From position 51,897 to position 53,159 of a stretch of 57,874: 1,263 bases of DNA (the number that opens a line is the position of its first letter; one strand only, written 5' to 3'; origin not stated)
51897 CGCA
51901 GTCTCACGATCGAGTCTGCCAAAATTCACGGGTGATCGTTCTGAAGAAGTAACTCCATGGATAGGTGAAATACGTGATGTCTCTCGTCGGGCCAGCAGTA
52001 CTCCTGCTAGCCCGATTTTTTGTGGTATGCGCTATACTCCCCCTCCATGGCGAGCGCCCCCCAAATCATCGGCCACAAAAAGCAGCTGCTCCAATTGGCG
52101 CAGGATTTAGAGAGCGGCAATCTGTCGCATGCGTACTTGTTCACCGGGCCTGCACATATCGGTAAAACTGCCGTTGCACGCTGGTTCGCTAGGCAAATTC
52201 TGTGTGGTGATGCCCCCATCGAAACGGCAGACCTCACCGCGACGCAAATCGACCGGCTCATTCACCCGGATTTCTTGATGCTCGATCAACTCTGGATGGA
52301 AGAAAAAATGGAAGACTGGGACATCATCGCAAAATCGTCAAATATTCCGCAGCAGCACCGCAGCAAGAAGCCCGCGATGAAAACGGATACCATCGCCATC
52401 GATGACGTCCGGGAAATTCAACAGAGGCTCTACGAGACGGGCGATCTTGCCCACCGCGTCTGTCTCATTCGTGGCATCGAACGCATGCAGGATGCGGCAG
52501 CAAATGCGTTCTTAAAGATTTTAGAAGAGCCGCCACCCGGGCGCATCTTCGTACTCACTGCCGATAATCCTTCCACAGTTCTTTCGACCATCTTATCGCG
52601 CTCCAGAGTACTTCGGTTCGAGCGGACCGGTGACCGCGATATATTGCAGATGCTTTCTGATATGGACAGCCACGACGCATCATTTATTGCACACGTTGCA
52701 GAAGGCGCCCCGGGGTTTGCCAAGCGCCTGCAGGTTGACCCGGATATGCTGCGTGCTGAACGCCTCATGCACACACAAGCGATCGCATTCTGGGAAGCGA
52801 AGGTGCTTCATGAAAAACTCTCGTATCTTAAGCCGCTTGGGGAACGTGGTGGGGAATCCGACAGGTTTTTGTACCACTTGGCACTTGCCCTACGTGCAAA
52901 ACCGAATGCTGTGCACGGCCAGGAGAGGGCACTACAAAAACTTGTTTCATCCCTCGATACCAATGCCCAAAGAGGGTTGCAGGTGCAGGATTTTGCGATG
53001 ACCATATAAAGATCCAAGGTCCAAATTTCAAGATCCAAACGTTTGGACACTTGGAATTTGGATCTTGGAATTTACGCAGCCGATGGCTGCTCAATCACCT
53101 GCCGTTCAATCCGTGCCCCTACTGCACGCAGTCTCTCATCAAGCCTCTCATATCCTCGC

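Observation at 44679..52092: Four decayed copies of the holB promoter and first codons each head an accessory cassette upstream of the real holB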

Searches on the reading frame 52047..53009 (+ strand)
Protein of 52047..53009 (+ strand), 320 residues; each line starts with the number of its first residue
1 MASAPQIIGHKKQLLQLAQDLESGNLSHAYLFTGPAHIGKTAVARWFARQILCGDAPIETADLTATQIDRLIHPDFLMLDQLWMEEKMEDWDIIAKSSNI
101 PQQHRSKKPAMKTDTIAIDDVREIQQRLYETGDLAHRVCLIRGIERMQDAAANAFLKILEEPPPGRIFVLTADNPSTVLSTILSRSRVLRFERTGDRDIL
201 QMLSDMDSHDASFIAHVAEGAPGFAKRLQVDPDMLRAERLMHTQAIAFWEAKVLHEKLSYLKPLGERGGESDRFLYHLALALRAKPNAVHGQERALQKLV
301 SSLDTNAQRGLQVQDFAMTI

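Call 10: search_protein_families(library=pfam, proteins=[window:52047-53009:+], max_evalue=0.01)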
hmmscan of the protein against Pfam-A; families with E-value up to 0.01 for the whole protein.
window:52047-53009:+ (320 aa): 2 families
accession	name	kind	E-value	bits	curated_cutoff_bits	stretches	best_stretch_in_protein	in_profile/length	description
PF13177.12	DNA_pol3_delta2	-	2.1e-35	122.5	27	1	10-193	2-159/161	DNA polymerase III, delta subunit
PF00004.35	AAA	-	0.0012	19.7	21.2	1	31-189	2-124/131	ATPase family associated with various cellular activities (AAA)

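Call 11: find_encoding_contigs(protein=window:52047-53009:+, flank=10000, max_places=10)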
Protein window:52047-53009:+ (320 aa): 1 contig read that carries it; 1 place shown.
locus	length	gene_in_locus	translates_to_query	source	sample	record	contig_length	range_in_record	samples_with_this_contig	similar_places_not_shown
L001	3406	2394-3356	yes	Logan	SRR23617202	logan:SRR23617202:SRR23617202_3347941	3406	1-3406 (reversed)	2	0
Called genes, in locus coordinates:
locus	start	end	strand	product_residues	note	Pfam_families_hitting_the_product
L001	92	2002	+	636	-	PF00027:cNMP_binding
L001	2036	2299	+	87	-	-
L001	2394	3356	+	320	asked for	PF13177:DNA_pol3_delta2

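Call 12: find_homologous_proteins(query=window:52047-53009:+, max_evalue=1e-20)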
Query window:52047-53009:+ (320 aa): 431 proteins with E <= 1e-20 among 8000 candidates; the best 120 are listed.
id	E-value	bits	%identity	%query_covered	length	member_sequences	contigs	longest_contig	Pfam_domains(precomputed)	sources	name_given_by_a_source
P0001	3.2e-209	711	100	100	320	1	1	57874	PF13177.13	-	-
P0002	2.0e-195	666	93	100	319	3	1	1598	PF00004.36,PF13177.13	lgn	-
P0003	1.4e-141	489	69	99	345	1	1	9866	PF13177.13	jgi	jgi:hypothetical protein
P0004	2.5e-141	488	70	99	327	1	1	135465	PF13177.13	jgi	jgi:DNA polymerase III subunit delta'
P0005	5.5e-140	484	70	98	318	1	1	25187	PF13177.13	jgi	-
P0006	1.1e-138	480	69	99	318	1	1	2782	PF13177.13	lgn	-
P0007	1.1e-138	480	71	98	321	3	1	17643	PF13177.13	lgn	-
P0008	2.3e-138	479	69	98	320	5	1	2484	PF13177.13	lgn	-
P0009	4.1e-138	478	70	99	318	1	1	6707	PF13177.13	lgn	-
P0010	1.0e-137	476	68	100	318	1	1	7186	PF13177.13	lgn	-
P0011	2.6e-137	475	68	99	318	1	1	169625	PF13177.13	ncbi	-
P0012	3.6e-137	475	69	98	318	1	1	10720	PF13177.13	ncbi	-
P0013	1.9e-135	469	67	99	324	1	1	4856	PF13177.13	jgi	jgi:DNA polymerase III subunit delta'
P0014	2.5e-134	465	69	98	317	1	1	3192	PF13177.13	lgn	-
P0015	1.9e-126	439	64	99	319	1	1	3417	PF13177.13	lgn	-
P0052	2.2e-112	393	59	98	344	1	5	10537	PF00004.36,PF13177.13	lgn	-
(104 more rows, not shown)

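Call 15: find_encoding_contigs(protein=P0004, flank=10000, max_places=2)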
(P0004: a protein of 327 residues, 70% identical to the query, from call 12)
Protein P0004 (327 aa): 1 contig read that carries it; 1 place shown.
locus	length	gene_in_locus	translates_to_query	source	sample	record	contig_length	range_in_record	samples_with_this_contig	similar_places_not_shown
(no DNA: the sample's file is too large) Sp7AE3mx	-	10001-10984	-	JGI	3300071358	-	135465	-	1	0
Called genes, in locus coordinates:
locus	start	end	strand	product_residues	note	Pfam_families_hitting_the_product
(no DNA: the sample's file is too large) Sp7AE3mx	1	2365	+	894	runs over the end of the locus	PF10101:DUF2339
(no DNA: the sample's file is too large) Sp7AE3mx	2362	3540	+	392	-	PF02412:TSP_3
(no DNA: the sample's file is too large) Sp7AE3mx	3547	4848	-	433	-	PF08529:NusA_N, PF00575:S1 (faint), PF13184:KH_NusA_1st, PF26594:KH_NusA_2nd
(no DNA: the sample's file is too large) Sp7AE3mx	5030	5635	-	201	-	PF12728:HTH_17 (weak), PF00072:Response_reg (faint)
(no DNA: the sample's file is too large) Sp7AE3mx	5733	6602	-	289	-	PF00535:Glycos_transf_2, PF10111:Glyco_tranf_2_2 (weak), PF13641:Glyco_tranf_2_3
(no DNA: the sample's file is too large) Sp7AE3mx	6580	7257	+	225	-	PF00814:TsaD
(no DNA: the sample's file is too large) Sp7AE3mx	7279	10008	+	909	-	PF07517:SecA_DEAD, PF00270:DEAD (weak), PF01043:SecA_PP_bind, PF21090:P-loop_SecA, PF07516:SecA_SW, PF02810:SEC-C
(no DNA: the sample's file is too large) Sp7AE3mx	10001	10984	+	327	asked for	PF13177:DNA_pol3_delta2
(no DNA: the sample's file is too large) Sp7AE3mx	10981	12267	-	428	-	PF00275:EPSP_synthase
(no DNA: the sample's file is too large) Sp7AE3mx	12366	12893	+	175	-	-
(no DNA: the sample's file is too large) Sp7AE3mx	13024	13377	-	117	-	-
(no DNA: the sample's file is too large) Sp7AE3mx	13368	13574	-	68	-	-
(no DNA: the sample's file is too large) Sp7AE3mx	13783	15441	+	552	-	PF00395:SLH (weak)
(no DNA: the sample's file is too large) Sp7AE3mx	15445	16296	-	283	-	PF00215:OMPdecase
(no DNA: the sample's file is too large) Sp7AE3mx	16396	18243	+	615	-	PF13541:ChlI, PF01078:Mg_chelatase, PF05496:RuvB_N (faint), PF00158:Sigma54_activat (faint), PF00493:MCM (weak), PF07728:AAA_5 (weak), PF13335:Mg_chelatase_C (weak), PF02021:UPF0102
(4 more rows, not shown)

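Call 16: find_encoding_contigs(protein=P0011, flank=10000, max_places=2)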
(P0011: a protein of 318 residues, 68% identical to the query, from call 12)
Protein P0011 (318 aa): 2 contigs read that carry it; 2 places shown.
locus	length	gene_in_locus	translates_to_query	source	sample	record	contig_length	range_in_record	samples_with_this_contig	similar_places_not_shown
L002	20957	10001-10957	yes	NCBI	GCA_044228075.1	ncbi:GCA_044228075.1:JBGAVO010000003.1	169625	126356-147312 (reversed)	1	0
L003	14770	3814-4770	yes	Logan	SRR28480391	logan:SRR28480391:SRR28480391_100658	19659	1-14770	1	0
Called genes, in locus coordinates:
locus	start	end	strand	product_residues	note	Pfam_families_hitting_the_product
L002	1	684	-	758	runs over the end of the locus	PF00929:RNase_T, PF13307:Helicase_C_2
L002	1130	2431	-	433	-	PF08529:NusA_N, PF07650:KH_2 (faint), PF00575:S1 (faint), PF13184:KH_NusA_1st, PF26594:KH_NusA_2nd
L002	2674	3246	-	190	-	PF12728:HTH_17, PF00072:Response_reg (weak)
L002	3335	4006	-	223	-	-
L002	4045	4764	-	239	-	PF10111:Glyco_tranf_2_2 (weak)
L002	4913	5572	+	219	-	PF00814:TsaD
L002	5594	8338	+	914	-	PF07517:SecA_DEAD, PF00270:DEAD (weak), PF01043:SecA_PP_bind, PF21090:P-loop_SecA, PF07516:SecA_SW, PF02810:SEC-C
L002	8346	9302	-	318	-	-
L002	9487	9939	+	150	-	-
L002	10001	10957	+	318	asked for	PF13177:DNA_pol3_delta2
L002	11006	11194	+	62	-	-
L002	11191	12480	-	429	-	PF00275:EPSP_synthase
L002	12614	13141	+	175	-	-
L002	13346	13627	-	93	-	-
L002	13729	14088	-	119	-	-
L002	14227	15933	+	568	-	PF00395:SLH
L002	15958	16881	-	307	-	PF00215:OMPdecase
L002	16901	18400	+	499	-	PF13541:ChlI, PF00158:Sigma54_activat (weak), PF01078:Mg_chelatase, PF05496:RuvB_N (faint), PF07728:AAA_5 (weak), PF00493:MCM (weak), PF13335:Mg_chelatase_C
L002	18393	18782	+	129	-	PF02021:UPF0102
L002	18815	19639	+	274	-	-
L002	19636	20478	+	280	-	-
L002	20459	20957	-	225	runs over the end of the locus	PF01182:Glucosamine_iso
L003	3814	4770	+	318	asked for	PF13177:DNA_pol3_delta2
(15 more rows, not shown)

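Call 17: find_encoding_contigs(protein=P0005, flank=10000, max_places=2)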
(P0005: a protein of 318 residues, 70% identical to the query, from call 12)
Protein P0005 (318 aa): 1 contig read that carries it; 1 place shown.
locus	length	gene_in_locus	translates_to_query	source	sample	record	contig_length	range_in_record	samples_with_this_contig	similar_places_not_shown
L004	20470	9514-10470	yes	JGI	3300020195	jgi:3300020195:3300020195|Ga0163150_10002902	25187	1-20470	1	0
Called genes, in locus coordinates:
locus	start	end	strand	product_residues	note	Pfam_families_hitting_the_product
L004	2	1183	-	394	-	?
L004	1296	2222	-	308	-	PF06691:DUF1189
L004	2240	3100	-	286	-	PF00535:Glycos_transf_2, PF10111:Glyco_tranf_2_2 (weak), PF13641:Glyco_tranf_2_3 (weak)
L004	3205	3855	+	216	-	PF00814:TsaD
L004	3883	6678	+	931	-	PF07517:SecA_DEAD, PF00270:DEAD (weak), PF01043:SecA_PP_bind, PF21090:P-loop_SecA, PF07516:SecA_SW, PF02810:SEC-C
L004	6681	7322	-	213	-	PF13563:2_5_RNA_ligase2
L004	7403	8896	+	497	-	PF00395:SLH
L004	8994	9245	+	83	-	PF04014:MazE_antitoxin (weak)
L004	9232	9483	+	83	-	-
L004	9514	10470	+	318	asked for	PF13177:DNA_pol3_delta2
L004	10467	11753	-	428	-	PF00275:EPSP_synthase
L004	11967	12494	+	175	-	-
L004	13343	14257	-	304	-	PF00239:Resolvase, PF07508:Recombinase (weak)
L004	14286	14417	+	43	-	-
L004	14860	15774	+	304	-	-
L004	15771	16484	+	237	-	PF01177:Asp_Glu_race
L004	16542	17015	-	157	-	PF18306:LDcluster4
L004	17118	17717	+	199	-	PF03473:MOSC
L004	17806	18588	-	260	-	PF00239:Resolvase, PF07508:Recombinase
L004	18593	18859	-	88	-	-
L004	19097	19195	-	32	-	-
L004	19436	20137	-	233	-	-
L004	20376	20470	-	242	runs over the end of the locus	-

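Call 21: find_related_loci(query=A2, collection=genome_contigs, flank=10000)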
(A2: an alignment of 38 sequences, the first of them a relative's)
Query A2 (320 aa) in genome_contigs; peptide patterns used: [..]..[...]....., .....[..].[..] (x = any residue, [..] = any of these).
600 stretches matched a pattern (row limit reached: there are more); 592 encode a relative of the query (tblastn E <= 1e-3); the best 80 are kept; 80 distinct loci.
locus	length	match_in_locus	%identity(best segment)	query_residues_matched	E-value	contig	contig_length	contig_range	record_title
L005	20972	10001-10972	49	1-320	8e-86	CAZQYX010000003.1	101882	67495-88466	MAG TPA_asm: uncultured Candidatus Peribacteria bacterium isolate ERP113451_co3_227 genome assembly, contig: NODE_62_len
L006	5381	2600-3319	33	7-275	2e-34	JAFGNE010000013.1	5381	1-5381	MAG: Candidatus Peregrinibacteria bacterium isolate Zod_Metabat.530 k87_1943066, whole genome shotgun sequence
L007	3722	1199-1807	31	6-227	2e-25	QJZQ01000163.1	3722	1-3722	MAG: Nitrospirae bacterium isolate SZUA-350 scaffold_138291, whole genome shotgun sequence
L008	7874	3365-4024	33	5-242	2e-25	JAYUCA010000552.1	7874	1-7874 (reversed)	MAG: Rhodospirillales bacterium isolate GFS_6850 GFS_6850_551, whole genome shotgun sequence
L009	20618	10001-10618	31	7-236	2e-24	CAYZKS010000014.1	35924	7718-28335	MAG TPA_asm: uncultured Anaerolineales bacterium isolate SRP098346_co1_3 genome assembly, contig: NODE_719_length_35924_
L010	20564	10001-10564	33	21-229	5e-24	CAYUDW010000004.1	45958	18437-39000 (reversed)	MAG TPA_asm: uncultured candidatus Brocadiaceae bacterium isolate SRP068000_co1_552 genome assembly, contig: NODE_704_le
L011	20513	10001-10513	30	6-204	1e-22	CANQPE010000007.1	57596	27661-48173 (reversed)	MAG: uncultured Clostridia bacterium isolate Lapin-012__bin66 genome assembly, contig: Lapin-012__NODE_1013_length_57596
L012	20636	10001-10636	34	5-225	1e-22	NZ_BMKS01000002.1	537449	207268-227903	Caldovatus sediminis strain CGMCC 1.16330 sequence02, whole genome shotgun sequence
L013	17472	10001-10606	32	7-233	8e-22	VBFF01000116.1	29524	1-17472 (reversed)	MAG: Chloroflexi bacterium isolate CF_45 14_1009_12_20cm_scaffold_770, whole genome shotgun sequence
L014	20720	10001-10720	31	7-231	2e-21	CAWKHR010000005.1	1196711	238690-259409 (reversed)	MAG: Candidatus Acidoferrales bacterium isolate MFD03346.bin.1.134 genome assembly, contig: contig_25012, whole genome s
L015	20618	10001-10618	31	6-221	3e-21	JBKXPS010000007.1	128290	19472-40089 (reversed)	MAG: Collinsella aerofaciens isolate C020_01 NODE_33_length_128290_cov_20.308730, whole genome shotgun sequence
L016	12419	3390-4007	31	6-221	2e-21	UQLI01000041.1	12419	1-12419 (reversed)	uncultured Collinsella sp. isolate UMGS393 genome assembly, contig: NODE_4066_length_12419_cov_13.926076, whole genome s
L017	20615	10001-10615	32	7-221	2e-21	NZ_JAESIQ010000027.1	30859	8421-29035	Collinsella aerofaciens strain ATCC 35085 NODE_27_length_30859_cov_166.336125, whole genome shotgun sequence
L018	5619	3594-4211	31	6-221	6e-21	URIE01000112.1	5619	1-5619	uncultured Collinsella sp. isolate UMGS1023 genome assembly, contig: NODE_4057_length_5619_cov_3.889288, whole genome sh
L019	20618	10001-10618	31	6-221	6e-21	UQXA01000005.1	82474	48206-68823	uncultured Collinsella sp. isolate UMGS724 genome assembly, contig: NODE_21_length_82474_cov_11.200439, whole genome sho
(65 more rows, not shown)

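Call 27: find_encoding_contigs(protein=P0052, flank=10000, max_places=3)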
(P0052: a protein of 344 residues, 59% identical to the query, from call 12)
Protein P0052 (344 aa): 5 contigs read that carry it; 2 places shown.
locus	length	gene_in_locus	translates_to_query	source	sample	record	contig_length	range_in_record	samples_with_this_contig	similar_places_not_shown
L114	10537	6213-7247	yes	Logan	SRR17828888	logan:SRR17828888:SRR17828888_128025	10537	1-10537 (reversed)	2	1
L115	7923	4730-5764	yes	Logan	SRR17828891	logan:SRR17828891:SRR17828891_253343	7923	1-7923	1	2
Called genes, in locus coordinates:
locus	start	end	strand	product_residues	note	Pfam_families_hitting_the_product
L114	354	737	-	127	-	PF00293:NUDIX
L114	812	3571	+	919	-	PF07517:SecA_DEAD, PF00270:DEAD (weak), PF01043:SecA_PP_bind, PF21090:P-loop_SecA, PF00271:Helicase_C (faint), PF21090:P-loop_SecA, PF07516:SecA_SW, PF02810:SEC-C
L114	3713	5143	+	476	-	PF00395:SLH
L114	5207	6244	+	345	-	PF00395:SLH, PF10646:Germane (weak)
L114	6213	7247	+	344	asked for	PF13177:DNA_pol3_delta2, PF00004:AAA (faint)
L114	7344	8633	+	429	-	PF00275:EPSP_synthase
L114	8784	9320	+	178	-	-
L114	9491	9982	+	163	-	PF04073:tRNA_edit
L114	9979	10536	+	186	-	?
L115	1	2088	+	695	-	?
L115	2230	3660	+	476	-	PF00395:SLH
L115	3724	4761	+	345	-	PF00395:SLH, PF10646:Germane (weak)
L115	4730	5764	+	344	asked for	PF13177:DNA_pol3_delta2, PF00004:AAA (faint)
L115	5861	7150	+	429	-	PF00275:EPSP_synthase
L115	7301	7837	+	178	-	-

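Call 28: find_encoding_contigs(protein=P0007, flank=10000, max_places=2)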
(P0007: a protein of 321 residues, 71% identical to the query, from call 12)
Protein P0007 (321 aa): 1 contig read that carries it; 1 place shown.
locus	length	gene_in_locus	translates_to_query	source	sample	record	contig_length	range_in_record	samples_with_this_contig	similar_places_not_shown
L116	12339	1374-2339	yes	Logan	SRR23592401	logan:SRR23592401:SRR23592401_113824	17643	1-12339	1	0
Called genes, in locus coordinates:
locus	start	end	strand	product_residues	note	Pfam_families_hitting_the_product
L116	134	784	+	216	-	-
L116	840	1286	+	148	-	-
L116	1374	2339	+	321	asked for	PF13177:DNA_pol3_delta2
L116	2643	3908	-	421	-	PF00275:EPSP_synthase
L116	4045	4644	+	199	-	-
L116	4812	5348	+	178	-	PF08002:DUF1697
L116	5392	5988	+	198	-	-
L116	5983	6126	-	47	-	-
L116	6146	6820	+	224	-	-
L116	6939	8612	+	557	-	PF00395:SLH (faint)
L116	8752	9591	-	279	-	PF00215:OMPdecase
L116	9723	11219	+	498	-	PF13541:ChlI, PF00158:Sigma54_activat, PF01078:Mg_chelatase, PF05496:RuvB_N (faint), PF07728:AAA_5, PF00493:MCM (weak), PF13335:Mg_chelatase_C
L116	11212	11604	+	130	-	PF02021:UPF0102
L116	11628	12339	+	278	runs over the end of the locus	-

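Call 29: find_encoding_contigs(protein=P0012, flank=10000, max_places=2)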
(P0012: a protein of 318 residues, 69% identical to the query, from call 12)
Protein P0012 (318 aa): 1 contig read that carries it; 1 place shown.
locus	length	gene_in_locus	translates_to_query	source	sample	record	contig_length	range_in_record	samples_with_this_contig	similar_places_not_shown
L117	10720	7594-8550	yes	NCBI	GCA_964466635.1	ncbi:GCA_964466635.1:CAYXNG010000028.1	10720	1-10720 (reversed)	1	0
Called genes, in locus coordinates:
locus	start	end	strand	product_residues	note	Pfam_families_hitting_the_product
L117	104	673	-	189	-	PF12728:HTH_17, PF00072:Response_reg (weak)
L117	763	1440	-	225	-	-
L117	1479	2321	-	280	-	PF00535:Glycos_transf_2, PF10111:Glyco_tranf_2_2 (weak), PF13641:Glyco_tranf_2_3 (faint)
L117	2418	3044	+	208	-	PF00814:TsaD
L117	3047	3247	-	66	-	-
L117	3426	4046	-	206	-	-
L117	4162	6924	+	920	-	PF07517:SecA_DEAD, PF00270:DEAD (weak), PF01043:SecA_PP_bind, PF21090:P-loop_SecA, PF07516:SecA_SW, PF02810:SEC-C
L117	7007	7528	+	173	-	-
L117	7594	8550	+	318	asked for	PF13177:DNA_pol3_delta2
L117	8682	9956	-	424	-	PF00275:EPSP_synthase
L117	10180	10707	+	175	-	-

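Call 38: find_encoding_contigs(protein=P0002, flank=10000, max_places=3)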
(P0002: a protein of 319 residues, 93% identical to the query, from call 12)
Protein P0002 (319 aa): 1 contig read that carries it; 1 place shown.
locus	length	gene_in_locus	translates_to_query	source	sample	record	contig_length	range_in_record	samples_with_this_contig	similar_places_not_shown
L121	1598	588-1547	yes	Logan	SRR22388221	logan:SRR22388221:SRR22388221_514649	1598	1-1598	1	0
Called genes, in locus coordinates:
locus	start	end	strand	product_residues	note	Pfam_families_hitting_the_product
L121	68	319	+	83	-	PF04014:MazE_antitoxin (faint)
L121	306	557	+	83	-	-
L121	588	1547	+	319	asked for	PF13177:DNA_pol3_delta2, PF00004:AAA (faint)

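Call 71: search_protein_families(library=pfam, proteins=[L002:8346-9302:-, L002:9487-9939:+, L116:134-784:+, L116:840-1286:+, L117:7007-7528:+, L004:6681-7322:-], max_evalue=0.01)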
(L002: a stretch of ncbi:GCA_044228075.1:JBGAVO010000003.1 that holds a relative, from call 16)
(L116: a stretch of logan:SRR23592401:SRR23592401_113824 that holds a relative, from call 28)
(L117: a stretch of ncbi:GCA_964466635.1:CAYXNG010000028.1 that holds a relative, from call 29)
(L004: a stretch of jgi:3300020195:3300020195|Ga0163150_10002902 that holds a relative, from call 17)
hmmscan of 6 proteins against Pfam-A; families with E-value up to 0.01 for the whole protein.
L002:8346-9302:- (318 aa): 0 families

L002:9487-9939:+ (150 aa): 0 families

L116:134-784:+ (216 aa): 0 families

L116:840-1286:+ (148 aa): 0 families

L117:7007-7528:+ (173 aa): 0 families

L004:6681-7322:- (213 aa): 3 families
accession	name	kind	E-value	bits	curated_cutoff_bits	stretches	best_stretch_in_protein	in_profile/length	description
PF13563.12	2_5_RNA_ligase2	-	1.3e-14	54.9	27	1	50-195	25-148/152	2'-5' RNA ligase superfamily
PF02834.22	LigT_PEase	-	5.8e-05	23.6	23.3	0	143-198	22-77/87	LigT like Phosphoesterase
PF06299.18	DUF1045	-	0.00014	22.3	24.3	1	65-182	14-134/159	Protein of unknown function (DUF1045)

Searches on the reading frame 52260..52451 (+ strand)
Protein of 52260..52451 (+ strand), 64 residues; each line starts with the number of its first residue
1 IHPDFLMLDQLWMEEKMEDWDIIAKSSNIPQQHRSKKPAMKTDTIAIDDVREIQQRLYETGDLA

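Call 24: find_related_loci(query=A3, collection=metagenome_contigs, flank=10000)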
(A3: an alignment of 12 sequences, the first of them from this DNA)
Query A3 (64 aa) in metagenome_contigs; peptide patterns used: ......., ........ (x = any residue, [..] = any of these).
348 stretches matched a pattern; 29 encode a relative of the query (tblastn E <= 1e-3); 29 distinct loci.
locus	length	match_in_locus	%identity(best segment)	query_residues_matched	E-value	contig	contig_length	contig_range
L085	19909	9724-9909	81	1-63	8e-32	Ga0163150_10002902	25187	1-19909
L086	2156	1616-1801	76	1-63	4e-28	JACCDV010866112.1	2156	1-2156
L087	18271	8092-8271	69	1-61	2e-27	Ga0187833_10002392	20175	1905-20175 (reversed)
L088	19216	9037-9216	69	1-61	2e-27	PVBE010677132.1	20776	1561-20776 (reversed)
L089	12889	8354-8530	75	2-61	1e-27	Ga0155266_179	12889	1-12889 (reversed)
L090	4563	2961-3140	70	1-61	3e-27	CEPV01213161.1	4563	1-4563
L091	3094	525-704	70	1-61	3e-27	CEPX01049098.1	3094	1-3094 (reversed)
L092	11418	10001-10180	70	2-61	5e-27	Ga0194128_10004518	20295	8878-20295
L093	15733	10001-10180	67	2-61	4e-26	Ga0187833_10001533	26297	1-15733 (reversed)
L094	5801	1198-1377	67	1-61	8e-26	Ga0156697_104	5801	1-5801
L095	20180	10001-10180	67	1-61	8e-26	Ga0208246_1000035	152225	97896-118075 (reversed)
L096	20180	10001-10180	67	2-61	1e-25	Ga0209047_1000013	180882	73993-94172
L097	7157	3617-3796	70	2-61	3e-25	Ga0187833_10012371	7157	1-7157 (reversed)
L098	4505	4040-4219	67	1-61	3e-25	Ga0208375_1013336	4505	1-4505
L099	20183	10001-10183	62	2-62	5e-25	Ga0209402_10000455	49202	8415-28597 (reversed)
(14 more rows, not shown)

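Call 48: find_related_loci(query=A3, collection=viral_contigs, flank=10000)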
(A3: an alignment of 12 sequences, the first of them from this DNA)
Query A3 (64 aa) in viral_contigs; peptide patterns used: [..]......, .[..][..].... (x = any residue, [..] = any of these).
49 stretches matched a pattern, but none encodes a relative of the query by tblastn (E <= 1e-3).
